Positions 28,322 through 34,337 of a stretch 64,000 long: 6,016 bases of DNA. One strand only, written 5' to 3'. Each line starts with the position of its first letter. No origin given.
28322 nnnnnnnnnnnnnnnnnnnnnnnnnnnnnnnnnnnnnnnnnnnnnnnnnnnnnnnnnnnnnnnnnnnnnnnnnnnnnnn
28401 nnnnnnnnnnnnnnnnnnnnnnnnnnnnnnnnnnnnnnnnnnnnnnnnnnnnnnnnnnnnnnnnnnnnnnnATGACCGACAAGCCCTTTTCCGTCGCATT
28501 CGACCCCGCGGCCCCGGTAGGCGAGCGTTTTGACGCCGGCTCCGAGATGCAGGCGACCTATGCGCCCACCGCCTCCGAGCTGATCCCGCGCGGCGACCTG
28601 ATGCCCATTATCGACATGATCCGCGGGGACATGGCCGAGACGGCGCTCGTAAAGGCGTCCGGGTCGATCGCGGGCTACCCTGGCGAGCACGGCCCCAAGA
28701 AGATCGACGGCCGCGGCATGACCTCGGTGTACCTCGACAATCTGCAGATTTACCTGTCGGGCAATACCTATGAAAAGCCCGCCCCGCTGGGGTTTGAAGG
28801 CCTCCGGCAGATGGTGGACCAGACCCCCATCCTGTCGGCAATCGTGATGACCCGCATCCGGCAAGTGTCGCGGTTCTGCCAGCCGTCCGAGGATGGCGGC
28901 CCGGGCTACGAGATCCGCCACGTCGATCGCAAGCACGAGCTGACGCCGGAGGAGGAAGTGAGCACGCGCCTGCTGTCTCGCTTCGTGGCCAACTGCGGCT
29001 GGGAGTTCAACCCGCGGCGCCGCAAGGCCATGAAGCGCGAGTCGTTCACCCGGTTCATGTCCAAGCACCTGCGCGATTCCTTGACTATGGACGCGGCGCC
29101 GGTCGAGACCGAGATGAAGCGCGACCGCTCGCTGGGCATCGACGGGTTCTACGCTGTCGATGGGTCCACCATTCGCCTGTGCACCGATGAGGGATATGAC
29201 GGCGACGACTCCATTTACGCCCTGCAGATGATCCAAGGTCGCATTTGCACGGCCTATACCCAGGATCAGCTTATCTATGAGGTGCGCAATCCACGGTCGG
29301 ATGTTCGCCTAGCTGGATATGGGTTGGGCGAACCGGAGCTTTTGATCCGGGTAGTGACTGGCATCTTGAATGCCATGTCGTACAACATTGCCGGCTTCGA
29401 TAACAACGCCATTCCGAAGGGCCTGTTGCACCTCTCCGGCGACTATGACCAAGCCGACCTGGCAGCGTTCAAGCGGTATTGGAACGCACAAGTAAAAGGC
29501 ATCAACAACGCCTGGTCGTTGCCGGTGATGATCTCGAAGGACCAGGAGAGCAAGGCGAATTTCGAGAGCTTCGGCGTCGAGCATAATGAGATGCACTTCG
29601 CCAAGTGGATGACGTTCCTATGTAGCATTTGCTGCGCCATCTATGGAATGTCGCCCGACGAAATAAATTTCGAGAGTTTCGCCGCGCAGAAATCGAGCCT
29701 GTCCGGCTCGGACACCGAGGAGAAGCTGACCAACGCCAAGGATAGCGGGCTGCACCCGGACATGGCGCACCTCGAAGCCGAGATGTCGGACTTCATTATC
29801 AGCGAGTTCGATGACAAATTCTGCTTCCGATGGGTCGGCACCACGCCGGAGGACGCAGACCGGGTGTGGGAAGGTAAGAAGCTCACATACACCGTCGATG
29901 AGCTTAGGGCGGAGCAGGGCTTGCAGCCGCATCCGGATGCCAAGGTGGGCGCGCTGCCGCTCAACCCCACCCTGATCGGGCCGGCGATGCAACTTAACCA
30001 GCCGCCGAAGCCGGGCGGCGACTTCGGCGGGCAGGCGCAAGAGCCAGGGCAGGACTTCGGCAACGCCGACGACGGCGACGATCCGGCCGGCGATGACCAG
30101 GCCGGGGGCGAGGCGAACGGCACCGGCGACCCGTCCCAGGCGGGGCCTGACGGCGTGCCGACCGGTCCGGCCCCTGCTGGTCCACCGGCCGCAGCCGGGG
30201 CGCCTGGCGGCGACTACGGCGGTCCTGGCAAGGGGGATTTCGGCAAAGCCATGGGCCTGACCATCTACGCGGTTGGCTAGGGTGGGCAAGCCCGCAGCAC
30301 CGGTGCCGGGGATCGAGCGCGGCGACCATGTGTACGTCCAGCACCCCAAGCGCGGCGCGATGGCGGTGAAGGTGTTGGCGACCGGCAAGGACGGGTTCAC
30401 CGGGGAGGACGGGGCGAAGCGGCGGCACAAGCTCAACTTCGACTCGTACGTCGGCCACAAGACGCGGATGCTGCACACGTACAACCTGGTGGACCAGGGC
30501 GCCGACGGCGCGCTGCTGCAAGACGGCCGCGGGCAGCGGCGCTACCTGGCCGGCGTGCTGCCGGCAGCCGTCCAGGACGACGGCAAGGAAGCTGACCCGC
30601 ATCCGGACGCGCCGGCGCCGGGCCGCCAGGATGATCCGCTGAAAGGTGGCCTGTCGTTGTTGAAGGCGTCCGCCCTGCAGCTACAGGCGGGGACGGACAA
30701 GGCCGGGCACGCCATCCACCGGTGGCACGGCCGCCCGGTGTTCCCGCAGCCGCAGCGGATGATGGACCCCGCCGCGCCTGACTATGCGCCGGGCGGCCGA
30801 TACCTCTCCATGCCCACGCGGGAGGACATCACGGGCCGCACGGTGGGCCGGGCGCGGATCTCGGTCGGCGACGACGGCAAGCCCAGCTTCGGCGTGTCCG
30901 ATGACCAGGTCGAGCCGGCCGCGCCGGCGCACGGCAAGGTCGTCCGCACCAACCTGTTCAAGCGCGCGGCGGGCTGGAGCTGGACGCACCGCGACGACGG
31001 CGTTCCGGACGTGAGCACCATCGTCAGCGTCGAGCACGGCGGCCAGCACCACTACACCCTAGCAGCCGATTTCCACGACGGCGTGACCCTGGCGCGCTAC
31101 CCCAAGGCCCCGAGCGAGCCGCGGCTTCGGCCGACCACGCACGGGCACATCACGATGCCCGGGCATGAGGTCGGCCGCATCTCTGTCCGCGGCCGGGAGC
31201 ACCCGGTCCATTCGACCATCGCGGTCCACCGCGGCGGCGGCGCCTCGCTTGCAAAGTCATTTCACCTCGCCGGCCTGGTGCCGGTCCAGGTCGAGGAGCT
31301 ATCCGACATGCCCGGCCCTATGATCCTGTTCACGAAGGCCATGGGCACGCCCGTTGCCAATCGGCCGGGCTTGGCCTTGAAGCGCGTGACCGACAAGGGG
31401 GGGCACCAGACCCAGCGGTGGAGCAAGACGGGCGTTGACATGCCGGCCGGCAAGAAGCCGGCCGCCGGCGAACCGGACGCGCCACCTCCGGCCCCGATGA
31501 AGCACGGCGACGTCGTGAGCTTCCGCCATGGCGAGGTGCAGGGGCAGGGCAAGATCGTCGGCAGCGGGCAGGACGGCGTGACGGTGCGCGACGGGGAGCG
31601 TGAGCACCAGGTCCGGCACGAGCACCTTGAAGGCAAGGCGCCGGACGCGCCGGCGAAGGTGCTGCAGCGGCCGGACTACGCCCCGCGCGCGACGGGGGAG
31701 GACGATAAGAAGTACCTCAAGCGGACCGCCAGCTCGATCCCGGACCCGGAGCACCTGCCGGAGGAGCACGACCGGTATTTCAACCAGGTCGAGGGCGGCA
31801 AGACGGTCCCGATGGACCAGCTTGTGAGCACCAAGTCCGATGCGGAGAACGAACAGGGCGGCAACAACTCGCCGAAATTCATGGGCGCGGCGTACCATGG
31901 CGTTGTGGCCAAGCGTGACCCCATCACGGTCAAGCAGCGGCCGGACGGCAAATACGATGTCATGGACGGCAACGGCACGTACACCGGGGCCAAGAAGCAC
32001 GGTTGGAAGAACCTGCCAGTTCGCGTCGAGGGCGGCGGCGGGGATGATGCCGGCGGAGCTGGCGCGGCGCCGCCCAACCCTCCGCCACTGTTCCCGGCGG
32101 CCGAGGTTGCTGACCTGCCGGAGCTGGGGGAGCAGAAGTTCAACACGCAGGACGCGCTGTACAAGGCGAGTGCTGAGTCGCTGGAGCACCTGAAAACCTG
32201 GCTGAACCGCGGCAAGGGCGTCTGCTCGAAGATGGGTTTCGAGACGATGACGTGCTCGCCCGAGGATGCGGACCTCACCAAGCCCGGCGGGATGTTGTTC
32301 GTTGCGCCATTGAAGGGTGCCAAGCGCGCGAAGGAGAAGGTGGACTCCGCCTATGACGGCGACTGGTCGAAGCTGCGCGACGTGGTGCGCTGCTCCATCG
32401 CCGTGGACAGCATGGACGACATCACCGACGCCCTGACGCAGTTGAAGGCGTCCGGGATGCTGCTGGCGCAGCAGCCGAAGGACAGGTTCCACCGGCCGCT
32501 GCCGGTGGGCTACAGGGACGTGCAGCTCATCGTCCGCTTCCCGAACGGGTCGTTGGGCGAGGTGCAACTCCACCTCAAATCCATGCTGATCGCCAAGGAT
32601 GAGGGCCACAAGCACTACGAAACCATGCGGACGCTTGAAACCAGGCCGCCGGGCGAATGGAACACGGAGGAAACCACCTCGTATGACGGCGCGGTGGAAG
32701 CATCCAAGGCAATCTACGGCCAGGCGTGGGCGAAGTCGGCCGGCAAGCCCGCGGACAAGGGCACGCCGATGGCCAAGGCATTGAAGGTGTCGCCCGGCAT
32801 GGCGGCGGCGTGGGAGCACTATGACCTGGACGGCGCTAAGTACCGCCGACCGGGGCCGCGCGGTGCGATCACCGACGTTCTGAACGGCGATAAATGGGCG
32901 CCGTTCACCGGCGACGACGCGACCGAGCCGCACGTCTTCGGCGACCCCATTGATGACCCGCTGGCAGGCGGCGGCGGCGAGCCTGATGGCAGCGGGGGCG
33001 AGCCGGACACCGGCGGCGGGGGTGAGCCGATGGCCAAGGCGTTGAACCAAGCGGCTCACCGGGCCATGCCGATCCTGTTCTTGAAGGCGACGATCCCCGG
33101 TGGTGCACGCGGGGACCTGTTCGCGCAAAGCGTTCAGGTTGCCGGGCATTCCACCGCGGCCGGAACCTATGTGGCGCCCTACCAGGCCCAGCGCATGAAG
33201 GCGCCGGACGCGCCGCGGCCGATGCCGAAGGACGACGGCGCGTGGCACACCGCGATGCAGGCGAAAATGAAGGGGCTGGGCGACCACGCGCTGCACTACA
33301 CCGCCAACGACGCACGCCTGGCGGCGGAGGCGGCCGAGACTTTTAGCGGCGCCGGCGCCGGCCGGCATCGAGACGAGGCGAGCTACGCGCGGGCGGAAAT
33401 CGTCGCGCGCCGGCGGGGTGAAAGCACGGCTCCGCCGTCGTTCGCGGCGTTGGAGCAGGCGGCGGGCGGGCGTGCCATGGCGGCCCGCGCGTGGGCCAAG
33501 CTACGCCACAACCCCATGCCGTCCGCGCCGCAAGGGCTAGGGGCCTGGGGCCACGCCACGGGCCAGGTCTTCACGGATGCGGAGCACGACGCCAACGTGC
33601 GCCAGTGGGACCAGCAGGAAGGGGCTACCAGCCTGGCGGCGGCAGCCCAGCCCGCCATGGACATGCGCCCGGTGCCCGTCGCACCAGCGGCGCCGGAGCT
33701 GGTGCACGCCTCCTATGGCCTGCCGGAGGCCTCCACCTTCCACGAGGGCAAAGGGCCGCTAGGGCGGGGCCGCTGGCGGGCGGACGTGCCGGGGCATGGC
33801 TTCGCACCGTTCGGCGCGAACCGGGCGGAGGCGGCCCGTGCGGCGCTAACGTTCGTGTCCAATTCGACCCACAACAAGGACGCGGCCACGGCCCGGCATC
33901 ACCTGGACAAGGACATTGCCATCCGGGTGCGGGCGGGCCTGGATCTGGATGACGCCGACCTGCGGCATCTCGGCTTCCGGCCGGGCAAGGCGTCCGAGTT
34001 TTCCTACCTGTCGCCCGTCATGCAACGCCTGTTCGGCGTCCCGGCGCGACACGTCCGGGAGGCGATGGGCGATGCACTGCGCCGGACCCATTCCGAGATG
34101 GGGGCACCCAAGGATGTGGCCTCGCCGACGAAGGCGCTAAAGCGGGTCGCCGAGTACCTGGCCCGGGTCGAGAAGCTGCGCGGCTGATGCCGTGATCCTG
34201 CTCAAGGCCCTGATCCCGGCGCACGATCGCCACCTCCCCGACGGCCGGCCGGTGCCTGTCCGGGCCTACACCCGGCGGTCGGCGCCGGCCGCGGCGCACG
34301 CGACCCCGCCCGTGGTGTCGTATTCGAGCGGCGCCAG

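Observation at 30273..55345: Cassette array of giant 'polyvalent' proteins sharing a roughly 45-aa module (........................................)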

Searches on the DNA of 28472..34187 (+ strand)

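Call 8: search_dna_similar(query=window:28472-34187:+, collection=phages, mode=distant, max_rows=15)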
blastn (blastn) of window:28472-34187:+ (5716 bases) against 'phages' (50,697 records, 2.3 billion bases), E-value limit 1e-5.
Records with a match: 14; places in all: 14; records where one place covers at least 80% of the query: 0.
Best place of each record, by identity: 60-80% 14.
By first word of the organism name: Pseudomonas 3; Thermus 3; Bordetella 2; Aeromonas 1; Enterobacter 1; Escherichia 1; Yersinia 1; Bacteriophage 1; Morganella 1.
By host as written in the record: Bordetella bronchiseptica 4715 2; Pseudomonas putida 2; Thermus thermophilus HB27 2; Aeromonas hydrophila 1; Enterobacter sp. 1; Escherichia coli 1; Pseudomonas syringae 7C 1; Yersinia enterocolitica serotype O:8 1; and 3 more.
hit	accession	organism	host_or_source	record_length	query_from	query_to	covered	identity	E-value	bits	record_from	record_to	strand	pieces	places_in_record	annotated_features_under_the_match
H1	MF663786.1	Bordetella phage vB_BbrM_PHB04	Bordetella bronchiseptica 4715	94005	519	4147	21%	68.9%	3e-86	455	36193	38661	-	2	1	hypothetical protein | portal protein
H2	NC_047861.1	Bordetella phage vB_BbrM_PHB04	Bordetella bronchiseptica 4715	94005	519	4147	21%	68.9%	3e-86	455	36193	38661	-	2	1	hypothetical protein | portal protein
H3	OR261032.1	Aeromonas phage ST4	Aeromonas hydrophila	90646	334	1362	18%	69.1%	2e-102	382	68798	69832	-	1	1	portal protein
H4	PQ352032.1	Enterobacter phage phiT5282EW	Enterobacter sp.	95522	319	1304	17%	66.8%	4e-66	260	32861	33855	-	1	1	hypothetical protein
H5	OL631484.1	Escherichia phage ECML-606-1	Escherichia coli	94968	319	1282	17%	66.3%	6e-57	231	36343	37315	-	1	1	hypothetical protein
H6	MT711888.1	Pseudomonas phage Dolphis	Pseudomonas putida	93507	509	1368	15%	69.9%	3e-98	368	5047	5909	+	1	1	portal protein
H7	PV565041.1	Pseudomonas phage Jeremy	Pseudomonas putida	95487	520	1368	15%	69.8%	6e-95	357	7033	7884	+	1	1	portal protein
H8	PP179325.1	Pseudomonas phage Touem01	Pseudomonas syringae 7C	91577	518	1212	12%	69.1%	3e-67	264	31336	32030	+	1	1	portal protein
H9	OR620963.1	Yersinia phage fHe-Yen8-01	Yersinia enterocolitica serotype O:8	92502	601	1286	12%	64.5%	3e-22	114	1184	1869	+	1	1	portal protein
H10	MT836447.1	Bacteriophage sp.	human fecal samples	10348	934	1148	4%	71.0%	3e-17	100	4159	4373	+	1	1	record has no annotation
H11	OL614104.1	Morganella phage Mecenats66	Morganella sp.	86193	1087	1280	3%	70.0%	4e-9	73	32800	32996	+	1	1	portal protein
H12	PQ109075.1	Thermus phage Lalka8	Thermus thermophilus HB8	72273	1100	1251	3%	71.2%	4e-9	72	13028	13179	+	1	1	portal protein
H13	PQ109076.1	Thermus phage Lalka27a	Thermus thermophilus HB27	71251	1100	1251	3%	71.2%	4e-9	72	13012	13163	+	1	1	portal protein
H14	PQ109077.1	Thermus phage Lalka27b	Thermus thermophilus HB27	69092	1100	1251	3%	71.2%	4e-9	72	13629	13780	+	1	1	portal protein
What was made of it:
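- A nucleotide search found no near-identical relatives (call 8).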

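Call 13: get_annotated_region(hit=H1, flank=20000)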
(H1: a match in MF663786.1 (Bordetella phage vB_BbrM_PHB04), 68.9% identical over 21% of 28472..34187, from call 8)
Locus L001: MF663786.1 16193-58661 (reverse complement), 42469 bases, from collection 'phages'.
description: Bordetella phage vB_BbrM_PHB04, complete genome.
organism: Bordetella phage vB_BbrM_PHB04 (NCBI taxid 2029657)
taxonomy: Viruses; Duplodnaviria; Heunggongvirae; Uroviricota; Caudoviricetes; Phabquatrovirus; Phabquatrovirus PHB04
host: Bordetella bronchiseptica 4715; source: wastewater; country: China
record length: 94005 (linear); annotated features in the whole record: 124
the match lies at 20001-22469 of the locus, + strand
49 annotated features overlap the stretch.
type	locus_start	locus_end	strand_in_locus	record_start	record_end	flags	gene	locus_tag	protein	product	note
CDS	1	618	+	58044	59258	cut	-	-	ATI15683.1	hypothetical protein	-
CDS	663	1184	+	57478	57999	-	-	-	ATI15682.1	hypothetical protein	-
CDS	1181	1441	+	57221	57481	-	-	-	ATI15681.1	hypothetical protein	-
CDS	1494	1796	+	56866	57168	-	-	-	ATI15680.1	hypothetical protein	-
CDS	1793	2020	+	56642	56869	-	-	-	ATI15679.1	hypothetical protein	-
CDS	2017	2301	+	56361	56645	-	-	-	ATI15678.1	hypothetical protein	-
CDS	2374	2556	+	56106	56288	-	-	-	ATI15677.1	hypothetical protein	-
CDS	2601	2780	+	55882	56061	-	-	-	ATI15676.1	hypothetical protein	-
CDS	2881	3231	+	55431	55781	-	-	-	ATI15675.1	hypothetical protein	-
CDS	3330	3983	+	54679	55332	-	-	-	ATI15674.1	hypothetical protein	-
CDS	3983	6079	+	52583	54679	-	-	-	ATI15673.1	terminase large subunit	GpA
CDS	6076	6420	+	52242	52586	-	-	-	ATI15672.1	hypothetical protein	-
CDS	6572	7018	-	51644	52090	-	-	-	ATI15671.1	hypothetical protein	-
CDS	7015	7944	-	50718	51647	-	-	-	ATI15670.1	hypothetical protein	-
CDS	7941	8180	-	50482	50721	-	-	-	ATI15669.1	hypothetical protein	-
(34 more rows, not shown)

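Call 41: get_annotated_region(hit=H6, flank=20000)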
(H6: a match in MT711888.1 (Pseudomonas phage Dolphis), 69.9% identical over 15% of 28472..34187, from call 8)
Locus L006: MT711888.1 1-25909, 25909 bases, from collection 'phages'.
description: Pseudomonas phage Dolphis, complete genome.
organism: Pseudomonas phage Dolphis (NCBI taxid 2762288)
taxonomy: Viruses; Duplodnaviria; Heunggongvirae; Uroviricota; Caudoviricetes
host: Pseudomonas putida; source: soil sample; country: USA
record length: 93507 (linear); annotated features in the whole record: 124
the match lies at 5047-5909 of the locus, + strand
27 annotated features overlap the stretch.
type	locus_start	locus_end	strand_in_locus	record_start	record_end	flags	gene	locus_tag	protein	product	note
CDS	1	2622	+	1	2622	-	-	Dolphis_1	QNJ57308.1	terminase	gp1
CDS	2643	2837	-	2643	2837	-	-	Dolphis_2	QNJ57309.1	holin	gp2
CDS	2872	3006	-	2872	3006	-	-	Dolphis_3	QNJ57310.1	hypothetical protein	gp3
CDS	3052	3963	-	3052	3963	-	-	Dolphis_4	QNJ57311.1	recombinase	gp4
CDS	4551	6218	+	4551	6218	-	-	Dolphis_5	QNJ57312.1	portal protein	gp5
CDS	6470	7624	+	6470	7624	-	-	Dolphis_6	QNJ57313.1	hypothetical protein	gp6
CDS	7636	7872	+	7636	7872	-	-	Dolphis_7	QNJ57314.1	membrane protein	gp7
CDS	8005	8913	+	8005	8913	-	-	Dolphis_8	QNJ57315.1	capsid maturation protease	gp8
CDS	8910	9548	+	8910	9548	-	-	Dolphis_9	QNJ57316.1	hypothetical protein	gp9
CDS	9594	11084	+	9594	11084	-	-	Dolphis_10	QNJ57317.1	major capsid protein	gp10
CDS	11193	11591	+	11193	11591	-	-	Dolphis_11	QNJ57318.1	hypothetical protein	gp11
CDS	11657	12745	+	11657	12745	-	-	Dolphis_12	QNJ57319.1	head-to-tail adaptor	gp12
CDS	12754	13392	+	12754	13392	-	-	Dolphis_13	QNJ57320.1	hypothetical protein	gp13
CDS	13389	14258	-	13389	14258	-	-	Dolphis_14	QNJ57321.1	hypothetical protein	gp14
CDS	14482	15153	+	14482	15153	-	-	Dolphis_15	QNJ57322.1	head-to-tail adaptor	gp15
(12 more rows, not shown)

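Call 42: get_annotated_region(hit=H5, flank=20000)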
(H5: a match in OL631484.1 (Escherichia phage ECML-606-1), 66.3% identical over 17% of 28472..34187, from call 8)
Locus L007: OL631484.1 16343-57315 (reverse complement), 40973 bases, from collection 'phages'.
description: Escherichia phage ECML-606-1, complete genome.
organism: Escherichia phage ECML-606-1 (NCBI taxid 2910940)
taxonomy: Viruses; Duplodnaviria; Heunggongvirae; Uroviricota; Caudoviricetes
host: Escherichia coli; source: -; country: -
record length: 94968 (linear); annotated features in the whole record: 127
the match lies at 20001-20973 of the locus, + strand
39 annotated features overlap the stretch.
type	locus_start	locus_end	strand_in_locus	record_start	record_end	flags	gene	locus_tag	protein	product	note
CDS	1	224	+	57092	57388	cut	-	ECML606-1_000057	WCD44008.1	hypothetical protein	-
CDS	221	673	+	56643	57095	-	-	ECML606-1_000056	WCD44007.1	hypothetical protein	-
CDS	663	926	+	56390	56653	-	-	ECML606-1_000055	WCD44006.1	hypothetical protein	-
CDS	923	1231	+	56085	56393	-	-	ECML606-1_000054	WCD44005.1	hypothetical protein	-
CDS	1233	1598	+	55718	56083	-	-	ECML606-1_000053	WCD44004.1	hypothetical protein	-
CDS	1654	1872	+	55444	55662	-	-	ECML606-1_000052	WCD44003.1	hypothetical protein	-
CDS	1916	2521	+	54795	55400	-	-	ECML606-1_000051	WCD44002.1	hypothetical protein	-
CDS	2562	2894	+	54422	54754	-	-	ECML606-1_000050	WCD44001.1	hypothetical protein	-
CDS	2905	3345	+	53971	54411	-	-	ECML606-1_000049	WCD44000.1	hypothetical protein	-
CDS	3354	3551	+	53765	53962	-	-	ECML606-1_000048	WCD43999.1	hypothetical protein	-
CDS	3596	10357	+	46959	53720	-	-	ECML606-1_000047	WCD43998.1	hypothetical protein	-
CDS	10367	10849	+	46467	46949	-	-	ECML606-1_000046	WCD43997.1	hypothetical protein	-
CDS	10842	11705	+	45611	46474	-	-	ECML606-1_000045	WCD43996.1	hypothetical protein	-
CDS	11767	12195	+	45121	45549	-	-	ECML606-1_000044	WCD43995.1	hypothetical protein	-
CDS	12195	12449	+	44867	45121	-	-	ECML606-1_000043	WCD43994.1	hypothetical protein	-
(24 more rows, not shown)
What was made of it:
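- Relatives Dolphis and ECML-606-1 have portal, gp6-like gene, protease, scaffold and capsid genes adjacent (calls 41, 42).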

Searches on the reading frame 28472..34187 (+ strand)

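Call 79: search_protein_families(library=pfam, proteins=[L001:38145-39035:+, L006:8005-8910:+, L001:39035-39703:+, L001:9344-10096:+, L001:24213-25370:+, L001:21231-22709:+], max_evalue=0.01)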
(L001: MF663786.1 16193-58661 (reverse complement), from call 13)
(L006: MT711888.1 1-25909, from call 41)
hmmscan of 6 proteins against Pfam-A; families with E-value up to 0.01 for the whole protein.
L001:38145-39035:+ (297 aa): 0 families

L006:8005-8910:+ (302 aa): 0 families

L001:39035-39703:+ (223 aa): 0 families

L001:9344-10096:+ (251 aa): 0 families

L001:24213-25370:+ (386 aa): 0 families

L001:21231-22709:+ (493 aa): 1 family
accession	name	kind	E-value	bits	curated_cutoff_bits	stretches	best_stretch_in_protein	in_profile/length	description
PF04607.23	RelA_SpoT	-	4.4e-07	30.6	27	1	318-412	10-104/113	Region found in RelA / SpoT proteins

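Call 80: search_solved_structures(query=L001:38145-39035:+, max_evalue=1)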
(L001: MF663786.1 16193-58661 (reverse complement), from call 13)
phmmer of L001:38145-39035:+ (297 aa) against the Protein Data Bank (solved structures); distinct sequences matched with E-value up to 1: 0.
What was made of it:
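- The head protease (PHROG 1028) has no Pfam or PDB relative (calls 79, 80), so I found no experimental precedent for its specificity.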

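Call 82: search_protein_families(library=phrogs, proteins=[L001:38145-39035:+, L001:39035-39703:+, L001:24213-25370:+, L001:39737-41236:+, L006:8005-8910:+, L001:9344-10096:+, L001:32397-32720:+], max_evalue=0.001)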
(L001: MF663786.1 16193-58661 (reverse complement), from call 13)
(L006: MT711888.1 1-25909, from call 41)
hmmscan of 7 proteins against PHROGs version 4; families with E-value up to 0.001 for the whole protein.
L001:38145-39035:+ (297 aa): 1 family
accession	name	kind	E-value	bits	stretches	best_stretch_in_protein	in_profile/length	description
phrog_1028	-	head and packaging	4e-70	238.9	1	1-296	9-277/591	head maturation protease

L001:39035-39703:+ (223 aa): 0 families

L001:24213-25370:+ (386 aa): 0 families

L001:39737-41236:+ (500 aa): 1 family
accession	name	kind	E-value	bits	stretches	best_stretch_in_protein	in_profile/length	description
phrog_752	-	head and packaging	2.7e-109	367.2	1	21-493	8-474/475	major head protein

L006:8005-8910:+ (302 aa): 1 family
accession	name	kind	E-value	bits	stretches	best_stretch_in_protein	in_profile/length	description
phrog_1028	-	head and packaging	9.9e-24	85.7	1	10-300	18-276/591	head maturation protease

L001:9344-10096:+ (251 aa): 1 family
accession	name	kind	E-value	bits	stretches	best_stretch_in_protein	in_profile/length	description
phrog_20105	-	unknown function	1.4e-168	559.9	1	1-251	1-251/251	-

L001:32397-32720:+ (108 aa): 1 family
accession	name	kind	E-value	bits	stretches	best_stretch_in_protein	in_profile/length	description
phrog_1629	-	moron, auxiliary metabolic gene and host takeover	7.3e-26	91.8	1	5-106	31-132/138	Ulx-like anti-restriction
